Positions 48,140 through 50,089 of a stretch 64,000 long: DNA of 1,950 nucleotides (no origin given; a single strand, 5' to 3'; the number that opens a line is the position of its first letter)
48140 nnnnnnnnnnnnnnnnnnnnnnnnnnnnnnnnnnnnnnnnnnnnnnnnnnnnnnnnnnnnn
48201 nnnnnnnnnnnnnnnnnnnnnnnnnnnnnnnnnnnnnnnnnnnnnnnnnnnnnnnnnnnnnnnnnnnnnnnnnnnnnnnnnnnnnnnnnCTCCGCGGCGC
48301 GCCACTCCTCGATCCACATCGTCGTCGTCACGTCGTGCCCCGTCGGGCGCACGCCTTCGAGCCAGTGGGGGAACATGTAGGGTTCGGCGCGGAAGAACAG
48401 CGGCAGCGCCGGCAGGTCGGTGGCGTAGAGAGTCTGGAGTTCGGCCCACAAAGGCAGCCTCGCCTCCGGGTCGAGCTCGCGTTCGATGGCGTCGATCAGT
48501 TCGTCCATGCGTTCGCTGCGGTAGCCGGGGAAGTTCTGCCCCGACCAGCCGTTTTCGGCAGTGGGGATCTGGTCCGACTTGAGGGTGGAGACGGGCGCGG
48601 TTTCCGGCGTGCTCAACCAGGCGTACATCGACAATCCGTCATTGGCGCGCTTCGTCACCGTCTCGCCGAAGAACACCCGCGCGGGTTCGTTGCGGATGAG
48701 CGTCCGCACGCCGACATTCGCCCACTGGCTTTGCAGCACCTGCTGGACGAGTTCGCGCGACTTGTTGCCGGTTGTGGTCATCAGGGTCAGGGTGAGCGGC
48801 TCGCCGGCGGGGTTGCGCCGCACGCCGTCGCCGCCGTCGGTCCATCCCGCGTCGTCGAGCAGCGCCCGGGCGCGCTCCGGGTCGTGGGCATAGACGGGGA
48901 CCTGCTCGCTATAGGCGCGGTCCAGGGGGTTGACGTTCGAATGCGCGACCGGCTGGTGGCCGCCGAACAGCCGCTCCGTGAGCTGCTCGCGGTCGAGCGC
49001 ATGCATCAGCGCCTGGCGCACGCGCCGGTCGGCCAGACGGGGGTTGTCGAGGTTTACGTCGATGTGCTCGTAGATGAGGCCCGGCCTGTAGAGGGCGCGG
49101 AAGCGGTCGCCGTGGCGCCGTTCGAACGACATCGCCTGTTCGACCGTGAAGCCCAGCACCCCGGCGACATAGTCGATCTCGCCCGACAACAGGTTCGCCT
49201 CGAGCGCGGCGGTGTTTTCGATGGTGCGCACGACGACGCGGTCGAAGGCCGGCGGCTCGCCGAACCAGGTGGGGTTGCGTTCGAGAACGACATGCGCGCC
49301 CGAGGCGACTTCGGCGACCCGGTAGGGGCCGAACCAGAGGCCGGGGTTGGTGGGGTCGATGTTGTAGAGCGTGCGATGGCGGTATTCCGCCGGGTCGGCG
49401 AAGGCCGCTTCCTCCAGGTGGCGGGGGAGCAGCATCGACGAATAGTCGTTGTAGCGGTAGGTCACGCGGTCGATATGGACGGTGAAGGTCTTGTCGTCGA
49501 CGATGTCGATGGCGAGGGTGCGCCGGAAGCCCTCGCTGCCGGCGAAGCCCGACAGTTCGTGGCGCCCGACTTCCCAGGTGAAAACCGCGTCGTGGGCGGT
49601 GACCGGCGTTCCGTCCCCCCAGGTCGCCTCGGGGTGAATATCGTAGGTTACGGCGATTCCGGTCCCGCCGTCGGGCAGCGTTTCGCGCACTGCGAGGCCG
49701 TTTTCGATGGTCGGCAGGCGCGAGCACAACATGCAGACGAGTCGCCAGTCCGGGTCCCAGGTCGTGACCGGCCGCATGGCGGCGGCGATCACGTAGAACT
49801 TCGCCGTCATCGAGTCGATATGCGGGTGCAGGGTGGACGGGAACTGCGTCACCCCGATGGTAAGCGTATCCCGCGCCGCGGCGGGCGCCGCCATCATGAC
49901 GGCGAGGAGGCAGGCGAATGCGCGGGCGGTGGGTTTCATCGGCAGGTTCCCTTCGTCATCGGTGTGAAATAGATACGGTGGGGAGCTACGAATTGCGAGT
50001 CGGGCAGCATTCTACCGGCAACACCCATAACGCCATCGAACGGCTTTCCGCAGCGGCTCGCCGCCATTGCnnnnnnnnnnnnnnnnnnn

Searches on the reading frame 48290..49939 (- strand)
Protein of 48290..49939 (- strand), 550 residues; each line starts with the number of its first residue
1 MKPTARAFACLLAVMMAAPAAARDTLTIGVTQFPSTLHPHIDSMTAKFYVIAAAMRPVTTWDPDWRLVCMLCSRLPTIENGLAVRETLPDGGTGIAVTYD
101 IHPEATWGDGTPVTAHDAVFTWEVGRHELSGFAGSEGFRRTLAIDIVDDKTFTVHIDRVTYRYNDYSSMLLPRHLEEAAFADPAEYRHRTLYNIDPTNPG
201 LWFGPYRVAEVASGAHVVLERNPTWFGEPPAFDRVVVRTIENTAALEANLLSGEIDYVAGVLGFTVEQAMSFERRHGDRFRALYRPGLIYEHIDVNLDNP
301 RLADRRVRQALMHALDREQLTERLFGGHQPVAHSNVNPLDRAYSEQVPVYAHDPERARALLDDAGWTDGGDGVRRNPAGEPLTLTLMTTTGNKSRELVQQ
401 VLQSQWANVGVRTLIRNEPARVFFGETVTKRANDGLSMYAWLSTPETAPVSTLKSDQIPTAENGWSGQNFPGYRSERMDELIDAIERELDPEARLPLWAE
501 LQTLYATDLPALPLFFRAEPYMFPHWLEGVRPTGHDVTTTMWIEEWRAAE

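Call 72: search_protein_families(library=padloc, proteins=[L094:2130-3917:-], max_evalue=0.001)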
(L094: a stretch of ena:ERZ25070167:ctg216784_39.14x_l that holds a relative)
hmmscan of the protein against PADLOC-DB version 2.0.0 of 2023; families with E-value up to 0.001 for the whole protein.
L094:2130-3917:- (595 aa): 13 families
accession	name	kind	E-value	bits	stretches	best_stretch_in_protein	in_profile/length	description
PDLC04151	HEC-05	-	2.4e-22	77.4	1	4-577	25-594/600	-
PDLC04709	PDC-M55C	-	1.4e-21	74.8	1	7-417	17-394/554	-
PDLC04150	HEC-05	-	1.6e-13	48.4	1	5-345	8-344/583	-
PDLC04157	HEC-06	-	1.2e-10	38.6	1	66-253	45-231/558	-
PDLC04153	HEC-05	-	2.9e-10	37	1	17-111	19-113/621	-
PDLC04155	HEC-06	-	7.4e-09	32.6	1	67-270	44-257/562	-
PDLC04027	PD-T4-2_A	-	1.9e-08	31.8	1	9-52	42-86/363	-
PDLC03877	NsnA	-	2.6e-07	28.3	0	2-48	48-96/385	-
PDLC02700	Orf5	-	8.1e-07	26.1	0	67-268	36-241/555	Orf5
PDLC04154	HEC-06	-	2.8e-06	24.3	0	82-250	60-235/569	-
PDLC02792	SspE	-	8.5e-06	22.4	1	6-143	12-137/771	SspE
PDLC02693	Orf5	-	1.7e-05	22.1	0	94-250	64-206/543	Orf5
PDLC02687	Orf5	-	0.00021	18.2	0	82-250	54-229/543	Orf5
